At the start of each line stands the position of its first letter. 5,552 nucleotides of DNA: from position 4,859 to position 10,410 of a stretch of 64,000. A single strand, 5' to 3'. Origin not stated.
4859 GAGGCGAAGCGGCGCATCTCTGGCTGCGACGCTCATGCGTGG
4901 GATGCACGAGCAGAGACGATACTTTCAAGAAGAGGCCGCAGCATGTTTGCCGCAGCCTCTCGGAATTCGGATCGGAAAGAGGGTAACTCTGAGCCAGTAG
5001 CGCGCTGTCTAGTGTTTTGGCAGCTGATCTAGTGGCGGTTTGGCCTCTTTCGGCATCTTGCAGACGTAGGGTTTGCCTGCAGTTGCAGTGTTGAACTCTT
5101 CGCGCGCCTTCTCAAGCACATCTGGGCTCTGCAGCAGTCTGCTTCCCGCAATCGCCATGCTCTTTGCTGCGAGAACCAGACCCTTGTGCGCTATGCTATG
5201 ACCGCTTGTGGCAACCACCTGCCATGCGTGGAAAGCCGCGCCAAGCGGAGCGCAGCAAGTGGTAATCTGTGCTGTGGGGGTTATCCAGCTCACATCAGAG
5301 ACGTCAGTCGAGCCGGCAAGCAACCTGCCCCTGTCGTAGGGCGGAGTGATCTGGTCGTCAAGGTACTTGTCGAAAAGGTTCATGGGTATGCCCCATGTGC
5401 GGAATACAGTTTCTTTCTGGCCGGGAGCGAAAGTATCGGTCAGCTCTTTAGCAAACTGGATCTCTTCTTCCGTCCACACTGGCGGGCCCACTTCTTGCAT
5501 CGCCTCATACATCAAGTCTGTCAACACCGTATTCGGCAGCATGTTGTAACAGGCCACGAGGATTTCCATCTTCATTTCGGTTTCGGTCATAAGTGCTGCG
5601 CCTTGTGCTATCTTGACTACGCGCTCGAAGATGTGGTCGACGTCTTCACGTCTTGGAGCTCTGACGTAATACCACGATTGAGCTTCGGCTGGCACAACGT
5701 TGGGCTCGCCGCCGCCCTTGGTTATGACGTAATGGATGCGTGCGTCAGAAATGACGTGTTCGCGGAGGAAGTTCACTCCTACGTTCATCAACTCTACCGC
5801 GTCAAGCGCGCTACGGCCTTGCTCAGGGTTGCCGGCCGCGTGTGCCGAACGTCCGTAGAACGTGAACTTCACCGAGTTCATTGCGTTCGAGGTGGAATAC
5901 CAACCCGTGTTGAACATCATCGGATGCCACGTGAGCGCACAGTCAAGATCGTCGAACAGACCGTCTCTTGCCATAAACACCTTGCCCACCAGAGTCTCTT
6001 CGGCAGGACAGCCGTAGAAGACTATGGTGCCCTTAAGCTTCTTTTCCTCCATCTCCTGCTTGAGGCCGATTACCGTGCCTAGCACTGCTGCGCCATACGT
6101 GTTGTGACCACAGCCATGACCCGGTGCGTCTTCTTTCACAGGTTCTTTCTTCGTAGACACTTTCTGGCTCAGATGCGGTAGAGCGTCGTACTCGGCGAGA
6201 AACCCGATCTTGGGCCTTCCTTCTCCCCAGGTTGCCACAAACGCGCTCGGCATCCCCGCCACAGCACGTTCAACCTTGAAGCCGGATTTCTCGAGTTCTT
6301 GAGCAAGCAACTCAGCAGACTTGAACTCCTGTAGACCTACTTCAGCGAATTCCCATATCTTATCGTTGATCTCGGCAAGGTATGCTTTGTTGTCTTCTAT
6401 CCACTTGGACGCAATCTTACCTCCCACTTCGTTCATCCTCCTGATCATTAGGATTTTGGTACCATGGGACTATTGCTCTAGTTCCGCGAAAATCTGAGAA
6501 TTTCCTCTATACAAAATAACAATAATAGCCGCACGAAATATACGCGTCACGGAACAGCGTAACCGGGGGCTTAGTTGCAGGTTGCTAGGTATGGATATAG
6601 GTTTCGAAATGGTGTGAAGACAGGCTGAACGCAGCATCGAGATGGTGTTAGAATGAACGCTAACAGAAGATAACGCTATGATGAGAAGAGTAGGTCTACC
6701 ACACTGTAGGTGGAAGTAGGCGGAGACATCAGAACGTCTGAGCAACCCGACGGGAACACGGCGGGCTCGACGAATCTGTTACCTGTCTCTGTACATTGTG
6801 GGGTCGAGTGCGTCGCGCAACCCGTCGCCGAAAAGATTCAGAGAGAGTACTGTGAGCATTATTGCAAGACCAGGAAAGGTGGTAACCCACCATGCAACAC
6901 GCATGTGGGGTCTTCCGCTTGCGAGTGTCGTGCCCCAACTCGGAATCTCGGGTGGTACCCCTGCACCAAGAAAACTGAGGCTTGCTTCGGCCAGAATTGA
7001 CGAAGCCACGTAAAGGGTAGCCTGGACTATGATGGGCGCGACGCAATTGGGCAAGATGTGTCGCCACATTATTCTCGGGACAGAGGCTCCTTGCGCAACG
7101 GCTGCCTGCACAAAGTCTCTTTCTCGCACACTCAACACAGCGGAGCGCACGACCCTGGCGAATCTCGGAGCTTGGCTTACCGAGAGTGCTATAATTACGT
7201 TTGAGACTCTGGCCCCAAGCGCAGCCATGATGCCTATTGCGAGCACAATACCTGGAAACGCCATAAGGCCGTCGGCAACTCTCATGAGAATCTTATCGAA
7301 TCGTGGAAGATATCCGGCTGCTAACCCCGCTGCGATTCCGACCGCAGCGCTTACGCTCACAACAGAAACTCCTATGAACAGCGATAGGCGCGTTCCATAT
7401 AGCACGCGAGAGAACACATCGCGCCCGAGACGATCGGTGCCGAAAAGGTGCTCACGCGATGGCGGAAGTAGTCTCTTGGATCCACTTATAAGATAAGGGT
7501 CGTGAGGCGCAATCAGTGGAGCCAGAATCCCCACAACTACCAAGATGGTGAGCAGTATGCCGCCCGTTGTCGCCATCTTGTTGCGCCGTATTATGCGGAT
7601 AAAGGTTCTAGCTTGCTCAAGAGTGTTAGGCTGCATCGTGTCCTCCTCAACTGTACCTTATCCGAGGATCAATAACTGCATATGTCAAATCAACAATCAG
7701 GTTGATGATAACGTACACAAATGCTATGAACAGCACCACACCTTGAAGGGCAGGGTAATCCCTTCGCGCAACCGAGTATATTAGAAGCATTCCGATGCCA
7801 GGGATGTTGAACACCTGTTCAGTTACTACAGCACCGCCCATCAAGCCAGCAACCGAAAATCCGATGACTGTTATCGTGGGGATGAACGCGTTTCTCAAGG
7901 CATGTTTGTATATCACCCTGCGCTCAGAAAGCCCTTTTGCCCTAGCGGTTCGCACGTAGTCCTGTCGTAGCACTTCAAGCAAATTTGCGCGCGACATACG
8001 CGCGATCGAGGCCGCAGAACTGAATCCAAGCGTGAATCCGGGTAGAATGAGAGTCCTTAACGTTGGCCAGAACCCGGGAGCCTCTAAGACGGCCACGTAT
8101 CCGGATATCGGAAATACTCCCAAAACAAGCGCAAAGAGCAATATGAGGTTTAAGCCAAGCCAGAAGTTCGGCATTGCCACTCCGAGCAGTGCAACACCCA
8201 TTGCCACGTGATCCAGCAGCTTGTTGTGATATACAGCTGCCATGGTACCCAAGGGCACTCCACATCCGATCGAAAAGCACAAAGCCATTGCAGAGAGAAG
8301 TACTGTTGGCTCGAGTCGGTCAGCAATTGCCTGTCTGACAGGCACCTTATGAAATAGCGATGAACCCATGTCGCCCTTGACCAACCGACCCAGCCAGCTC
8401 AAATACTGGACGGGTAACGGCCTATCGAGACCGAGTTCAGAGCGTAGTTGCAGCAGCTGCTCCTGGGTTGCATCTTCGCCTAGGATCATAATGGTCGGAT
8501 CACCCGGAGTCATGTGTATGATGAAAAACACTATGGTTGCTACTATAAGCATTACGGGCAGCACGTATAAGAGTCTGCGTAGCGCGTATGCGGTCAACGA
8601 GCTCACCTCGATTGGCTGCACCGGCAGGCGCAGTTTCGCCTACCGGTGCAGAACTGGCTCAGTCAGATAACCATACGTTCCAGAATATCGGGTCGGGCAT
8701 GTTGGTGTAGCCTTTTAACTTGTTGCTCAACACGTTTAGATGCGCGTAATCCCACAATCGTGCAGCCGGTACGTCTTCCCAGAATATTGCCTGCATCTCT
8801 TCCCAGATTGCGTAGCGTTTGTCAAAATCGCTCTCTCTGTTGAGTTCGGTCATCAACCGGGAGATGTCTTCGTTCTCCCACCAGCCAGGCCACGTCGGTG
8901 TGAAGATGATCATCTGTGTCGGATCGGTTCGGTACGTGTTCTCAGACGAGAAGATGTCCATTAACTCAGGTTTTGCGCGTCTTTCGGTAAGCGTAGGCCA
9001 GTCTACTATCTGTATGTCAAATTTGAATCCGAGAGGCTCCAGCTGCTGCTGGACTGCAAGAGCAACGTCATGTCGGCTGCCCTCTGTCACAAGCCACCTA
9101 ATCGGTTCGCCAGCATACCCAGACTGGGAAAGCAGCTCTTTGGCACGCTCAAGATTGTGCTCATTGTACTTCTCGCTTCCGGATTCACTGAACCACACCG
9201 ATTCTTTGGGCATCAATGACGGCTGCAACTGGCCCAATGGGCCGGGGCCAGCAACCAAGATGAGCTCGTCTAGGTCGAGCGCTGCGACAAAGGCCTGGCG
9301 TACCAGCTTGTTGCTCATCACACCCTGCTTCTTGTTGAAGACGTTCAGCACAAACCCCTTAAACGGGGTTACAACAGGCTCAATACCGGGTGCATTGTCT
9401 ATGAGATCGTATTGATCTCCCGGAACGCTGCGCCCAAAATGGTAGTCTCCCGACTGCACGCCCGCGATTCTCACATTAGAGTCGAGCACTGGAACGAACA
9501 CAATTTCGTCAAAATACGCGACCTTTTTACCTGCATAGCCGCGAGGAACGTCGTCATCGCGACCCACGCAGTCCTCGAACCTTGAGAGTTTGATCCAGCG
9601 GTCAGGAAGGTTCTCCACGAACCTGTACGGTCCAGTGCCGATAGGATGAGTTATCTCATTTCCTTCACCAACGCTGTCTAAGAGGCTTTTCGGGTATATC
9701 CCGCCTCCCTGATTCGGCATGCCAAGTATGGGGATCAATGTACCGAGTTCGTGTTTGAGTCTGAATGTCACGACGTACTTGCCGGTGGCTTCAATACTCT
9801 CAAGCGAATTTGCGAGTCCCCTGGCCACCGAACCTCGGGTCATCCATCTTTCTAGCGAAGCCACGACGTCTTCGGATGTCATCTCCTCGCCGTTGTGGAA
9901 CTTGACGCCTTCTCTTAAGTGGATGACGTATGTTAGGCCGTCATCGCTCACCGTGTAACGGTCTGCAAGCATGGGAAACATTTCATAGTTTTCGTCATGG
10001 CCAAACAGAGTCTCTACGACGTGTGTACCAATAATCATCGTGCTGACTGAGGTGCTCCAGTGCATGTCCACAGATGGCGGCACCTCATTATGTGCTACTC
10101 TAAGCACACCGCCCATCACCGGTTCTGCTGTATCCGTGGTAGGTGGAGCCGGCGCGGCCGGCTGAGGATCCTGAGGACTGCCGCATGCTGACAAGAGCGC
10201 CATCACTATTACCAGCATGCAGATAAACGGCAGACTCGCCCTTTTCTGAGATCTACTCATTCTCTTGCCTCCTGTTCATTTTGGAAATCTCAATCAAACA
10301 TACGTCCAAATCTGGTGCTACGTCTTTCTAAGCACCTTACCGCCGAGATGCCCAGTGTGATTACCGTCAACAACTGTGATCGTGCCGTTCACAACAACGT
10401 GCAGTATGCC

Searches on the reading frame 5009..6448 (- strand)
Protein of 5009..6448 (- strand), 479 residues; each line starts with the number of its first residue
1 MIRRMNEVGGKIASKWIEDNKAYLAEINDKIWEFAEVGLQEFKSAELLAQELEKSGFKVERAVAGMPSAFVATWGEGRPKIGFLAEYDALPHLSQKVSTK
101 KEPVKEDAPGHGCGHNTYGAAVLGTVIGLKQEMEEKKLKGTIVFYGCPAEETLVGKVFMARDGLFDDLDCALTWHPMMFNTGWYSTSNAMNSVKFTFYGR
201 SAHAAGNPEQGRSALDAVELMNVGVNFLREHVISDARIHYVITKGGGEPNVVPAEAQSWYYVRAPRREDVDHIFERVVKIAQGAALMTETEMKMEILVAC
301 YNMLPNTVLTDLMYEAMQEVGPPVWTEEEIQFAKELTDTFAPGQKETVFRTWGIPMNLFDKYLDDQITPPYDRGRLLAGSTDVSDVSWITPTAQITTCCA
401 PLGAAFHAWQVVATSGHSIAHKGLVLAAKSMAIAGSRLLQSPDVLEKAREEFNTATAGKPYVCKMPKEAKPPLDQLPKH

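Call 9: search_protein_families(library=pfam, proteins=[window:5009-6448:-])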
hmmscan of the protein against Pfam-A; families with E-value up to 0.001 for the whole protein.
window:5009-6448:- (479 aa): 2 families
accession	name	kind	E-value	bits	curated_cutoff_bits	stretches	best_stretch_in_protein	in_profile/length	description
PF07687.19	M20_dimer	-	1.3e-08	35.2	21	1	192-282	8-100/107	Peptidase dimerisation domain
PF01546.33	Peptidase_M20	-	5.4e-08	33.4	24.6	1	83-321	2-145/206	Peptidase family M20/M25/M40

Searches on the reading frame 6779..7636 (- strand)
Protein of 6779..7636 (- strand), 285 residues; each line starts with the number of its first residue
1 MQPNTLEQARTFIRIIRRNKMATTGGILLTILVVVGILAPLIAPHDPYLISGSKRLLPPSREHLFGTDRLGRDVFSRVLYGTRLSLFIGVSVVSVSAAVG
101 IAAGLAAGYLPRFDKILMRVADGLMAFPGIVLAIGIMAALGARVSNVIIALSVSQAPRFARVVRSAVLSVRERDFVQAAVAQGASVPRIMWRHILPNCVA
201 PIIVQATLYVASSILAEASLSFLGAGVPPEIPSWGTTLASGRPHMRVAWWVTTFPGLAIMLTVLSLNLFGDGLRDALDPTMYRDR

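Call 9: search_protein_families(library=pfam, proteins=[window:6779-7636:-])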
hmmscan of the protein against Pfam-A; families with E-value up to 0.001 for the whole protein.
window:6779-7636:- (285 aa): 2 families
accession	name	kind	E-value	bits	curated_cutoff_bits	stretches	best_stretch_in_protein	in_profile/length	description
PF00528.27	BPD_transp_1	-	1e-26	94.3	26.4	1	100-281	1-182/184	Binding-protein-dependent transport system inner membrane component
PF12911.12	OppC_N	-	1.8e-11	44.1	23.9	1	10-59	4-53/53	N-terminal TM domain of oligopeptide transport permease C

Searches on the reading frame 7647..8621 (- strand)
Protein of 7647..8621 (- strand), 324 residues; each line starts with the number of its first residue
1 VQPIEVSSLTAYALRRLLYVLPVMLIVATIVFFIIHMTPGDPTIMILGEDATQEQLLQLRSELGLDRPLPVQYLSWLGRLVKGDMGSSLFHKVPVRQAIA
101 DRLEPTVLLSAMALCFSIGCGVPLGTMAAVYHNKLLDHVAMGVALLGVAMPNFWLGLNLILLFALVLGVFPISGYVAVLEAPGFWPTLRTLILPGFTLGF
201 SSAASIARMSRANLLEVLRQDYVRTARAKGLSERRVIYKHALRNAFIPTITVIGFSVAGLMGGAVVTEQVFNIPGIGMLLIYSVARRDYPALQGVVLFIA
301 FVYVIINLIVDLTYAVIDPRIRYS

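Call 9: search_protein_families(library=pfam, proteins=[window:7647-8621:-])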
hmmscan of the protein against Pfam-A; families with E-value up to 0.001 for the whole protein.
window:7647-8621:- (324 aa): 2 families
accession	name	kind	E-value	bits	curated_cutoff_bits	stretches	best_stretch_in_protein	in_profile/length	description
PF00528.27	BPD_transp_1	-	6.7e-43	147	26.4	1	121-322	1-183/184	Binding-protein-dependent transport system inner membrane component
PF19300.4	BPD_transp_1_N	-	3.6e-14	53.3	23.8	1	12-85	4-77/114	Binding-prot-dependent transport system membrane comp, N-term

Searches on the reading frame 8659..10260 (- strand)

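Call 9: search_protein_families(library=pfam, proteins=[window:8659-10260:-])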
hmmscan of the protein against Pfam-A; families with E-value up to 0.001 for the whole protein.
window:8659-10260:- (533 aa): 1 family
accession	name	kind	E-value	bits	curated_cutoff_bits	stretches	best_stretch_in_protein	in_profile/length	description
PF00496.27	SBP_bac_5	-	3.9e-64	217.5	32.4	1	94-442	2-348/368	Bacterial extracellular solute-binding proteins, family 5 Middle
